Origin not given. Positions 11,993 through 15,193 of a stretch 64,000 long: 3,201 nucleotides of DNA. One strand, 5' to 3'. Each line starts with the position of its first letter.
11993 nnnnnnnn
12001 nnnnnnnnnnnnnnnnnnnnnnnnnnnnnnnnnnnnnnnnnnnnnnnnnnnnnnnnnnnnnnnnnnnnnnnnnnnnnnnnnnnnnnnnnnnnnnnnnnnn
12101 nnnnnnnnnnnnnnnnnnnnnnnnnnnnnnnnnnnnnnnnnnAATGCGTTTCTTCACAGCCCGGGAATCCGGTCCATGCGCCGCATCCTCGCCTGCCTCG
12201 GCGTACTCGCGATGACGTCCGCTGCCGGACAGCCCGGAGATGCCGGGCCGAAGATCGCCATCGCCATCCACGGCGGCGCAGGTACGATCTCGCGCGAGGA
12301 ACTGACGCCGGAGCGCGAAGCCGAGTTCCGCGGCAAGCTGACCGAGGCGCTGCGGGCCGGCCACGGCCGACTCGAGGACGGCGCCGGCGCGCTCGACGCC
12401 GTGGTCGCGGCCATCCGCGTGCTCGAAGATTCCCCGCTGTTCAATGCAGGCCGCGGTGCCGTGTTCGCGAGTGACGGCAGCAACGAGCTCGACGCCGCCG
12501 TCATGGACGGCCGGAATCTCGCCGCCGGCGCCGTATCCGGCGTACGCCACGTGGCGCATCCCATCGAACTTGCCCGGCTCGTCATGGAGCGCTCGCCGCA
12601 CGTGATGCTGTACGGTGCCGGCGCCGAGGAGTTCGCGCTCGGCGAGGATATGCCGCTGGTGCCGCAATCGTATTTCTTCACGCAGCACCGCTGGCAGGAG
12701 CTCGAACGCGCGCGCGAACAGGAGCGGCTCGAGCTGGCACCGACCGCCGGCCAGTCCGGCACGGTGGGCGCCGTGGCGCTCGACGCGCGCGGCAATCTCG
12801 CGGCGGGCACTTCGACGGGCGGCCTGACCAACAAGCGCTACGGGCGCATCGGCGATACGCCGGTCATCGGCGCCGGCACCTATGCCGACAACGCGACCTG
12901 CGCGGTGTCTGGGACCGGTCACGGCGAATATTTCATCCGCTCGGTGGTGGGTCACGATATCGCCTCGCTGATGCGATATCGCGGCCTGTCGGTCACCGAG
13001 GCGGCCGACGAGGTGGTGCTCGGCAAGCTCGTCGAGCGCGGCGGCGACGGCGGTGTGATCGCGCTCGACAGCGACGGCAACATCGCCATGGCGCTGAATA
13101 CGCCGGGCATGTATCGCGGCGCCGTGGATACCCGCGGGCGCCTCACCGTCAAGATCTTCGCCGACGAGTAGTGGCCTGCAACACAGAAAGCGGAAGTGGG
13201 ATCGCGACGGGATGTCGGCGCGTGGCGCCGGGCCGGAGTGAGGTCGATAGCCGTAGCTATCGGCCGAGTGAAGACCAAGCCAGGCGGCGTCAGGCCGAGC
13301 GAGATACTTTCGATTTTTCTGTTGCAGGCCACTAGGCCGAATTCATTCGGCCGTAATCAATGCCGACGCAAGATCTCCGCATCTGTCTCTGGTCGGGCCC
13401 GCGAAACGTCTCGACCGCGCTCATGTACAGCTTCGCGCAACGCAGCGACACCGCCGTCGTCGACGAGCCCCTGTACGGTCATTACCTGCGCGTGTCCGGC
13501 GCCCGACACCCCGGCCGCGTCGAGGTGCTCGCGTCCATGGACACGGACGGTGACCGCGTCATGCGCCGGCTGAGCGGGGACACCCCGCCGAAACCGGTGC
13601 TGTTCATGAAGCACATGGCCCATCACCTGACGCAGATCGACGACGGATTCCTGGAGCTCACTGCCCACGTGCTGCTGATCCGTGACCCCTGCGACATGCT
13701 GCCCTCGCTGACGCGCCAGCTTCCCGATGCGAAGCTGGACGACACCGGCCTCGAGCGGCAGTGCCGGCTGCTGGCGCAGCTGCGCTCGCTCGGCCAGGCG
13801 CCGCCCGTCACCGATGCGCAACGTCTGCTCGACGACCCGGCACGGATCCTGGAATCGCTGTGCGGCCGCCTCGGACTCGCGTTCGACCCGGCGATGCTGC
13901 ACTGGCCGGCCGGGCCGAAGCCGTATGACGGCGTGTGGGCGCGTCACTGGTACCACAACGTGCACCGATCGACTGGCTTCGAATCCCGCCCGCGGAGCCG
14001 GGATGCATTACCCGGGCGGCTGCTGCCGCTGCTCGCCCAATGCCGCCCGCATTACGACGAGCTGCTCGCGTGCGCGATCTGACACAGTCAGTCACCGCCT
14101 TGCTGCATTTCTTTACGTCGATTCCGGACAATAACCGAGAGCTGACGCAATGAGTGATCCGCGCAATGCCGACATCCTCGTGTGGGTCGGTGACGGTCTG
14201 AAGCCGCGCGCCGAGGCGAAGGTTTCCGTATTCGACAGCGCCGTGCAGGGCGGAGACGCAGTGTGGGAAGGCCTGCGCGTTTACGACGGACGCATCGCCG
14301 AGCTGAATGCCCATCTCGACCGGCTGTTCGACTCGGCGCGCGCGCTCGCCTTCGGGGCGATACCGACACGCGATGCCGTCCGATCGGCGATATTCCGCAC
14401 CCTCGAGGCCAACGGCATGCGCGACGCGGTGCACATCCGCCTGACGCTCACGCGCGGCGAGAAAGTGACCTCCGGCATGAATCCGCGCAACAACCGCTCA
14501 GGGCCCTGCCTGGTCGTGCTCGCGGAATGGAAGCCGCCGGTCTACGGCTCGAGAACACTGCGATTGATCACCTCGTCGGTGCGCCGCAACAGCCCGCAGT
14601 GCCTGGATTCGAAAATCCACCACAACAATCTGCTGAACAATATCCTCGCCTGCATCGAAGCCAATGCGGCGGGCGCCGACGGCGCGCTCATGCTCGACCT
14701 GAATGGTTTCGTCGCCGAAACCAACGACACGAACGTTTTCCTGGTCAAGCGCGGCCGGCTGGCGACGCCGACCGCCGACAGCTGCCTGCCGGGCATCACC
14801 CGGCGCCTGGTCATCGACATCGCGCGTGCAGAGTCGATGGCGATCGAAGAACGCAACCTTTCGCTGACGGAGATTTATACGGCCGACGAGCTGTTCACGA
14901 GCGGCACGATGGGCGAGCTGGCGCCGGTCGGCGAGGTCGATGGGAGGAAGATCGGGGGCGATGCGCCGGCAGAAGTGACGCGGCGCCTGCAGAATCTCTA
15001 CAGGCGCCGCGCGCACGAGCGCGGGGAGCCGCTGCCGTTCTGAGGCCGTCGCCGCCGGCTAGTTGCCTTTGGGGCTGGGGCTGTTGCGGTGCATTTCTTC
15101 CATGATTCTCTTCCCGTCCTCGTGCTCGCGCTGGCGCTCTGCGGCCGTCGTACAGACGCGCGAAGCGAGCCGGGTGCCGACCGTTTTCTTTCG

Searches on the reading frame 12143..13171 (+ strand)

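Call 55: search_protein_families(library=pfam, proteins=[window:12143-13171:+], max_evalue=0.00001)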
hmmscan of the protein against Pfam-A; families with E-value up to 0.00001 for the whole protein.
window:12143-13171:+ (342 aa): 1 family
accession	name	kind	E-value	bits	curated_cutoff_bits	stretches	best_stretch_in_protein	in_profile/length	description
PF01112.23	Asparaginase_2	-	8.6e-112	373.7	27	1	39-332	2-302/309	Asparaginase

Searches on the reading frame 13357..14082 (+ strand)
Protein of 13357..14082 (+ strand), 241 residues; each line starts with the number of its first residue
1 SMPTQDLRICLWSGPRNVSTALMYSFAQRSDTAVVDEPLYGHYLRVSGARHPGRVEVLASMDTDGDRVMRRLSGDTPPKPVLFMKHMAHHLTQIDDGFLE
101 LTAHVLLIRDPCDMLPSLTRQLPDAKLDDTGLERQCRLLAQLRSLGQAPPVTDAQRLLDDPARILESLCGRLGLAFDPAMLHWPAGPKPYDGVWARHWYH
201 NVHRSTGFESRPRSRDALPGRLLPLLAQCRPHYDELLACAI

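Call 55: search_protein_families(library=pfam, proteins=[window:13357-14082:+], max_evalue=0.00001)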
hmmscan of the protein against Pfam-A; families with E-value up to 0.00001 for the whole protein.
window:13357-14082:+ (241 aa): 1 family
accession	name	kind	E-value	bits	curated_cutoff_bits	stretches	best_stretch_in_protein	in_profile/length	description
PF19798.5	Sulfotransfer_5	-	1.6e-48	165.6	23.2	1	8-210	2-198/226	Sulfotransferase domain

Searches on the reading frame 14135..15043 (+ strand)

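Call 55: search_protein_families(library=pfam, proteins=[window:14135-15043:+], max_evalue=0.00001)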
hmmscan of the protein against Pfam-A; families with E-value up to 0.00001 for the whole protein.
window:14135-15043:+ (302 aa): 1 family
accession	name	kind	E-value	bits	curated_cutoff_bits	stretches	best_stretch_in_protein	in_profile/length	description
PF01063.24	Aminotran_4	-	8.3e-50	170.1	28.5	1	43-267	2-222/223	Amino-transferase class IV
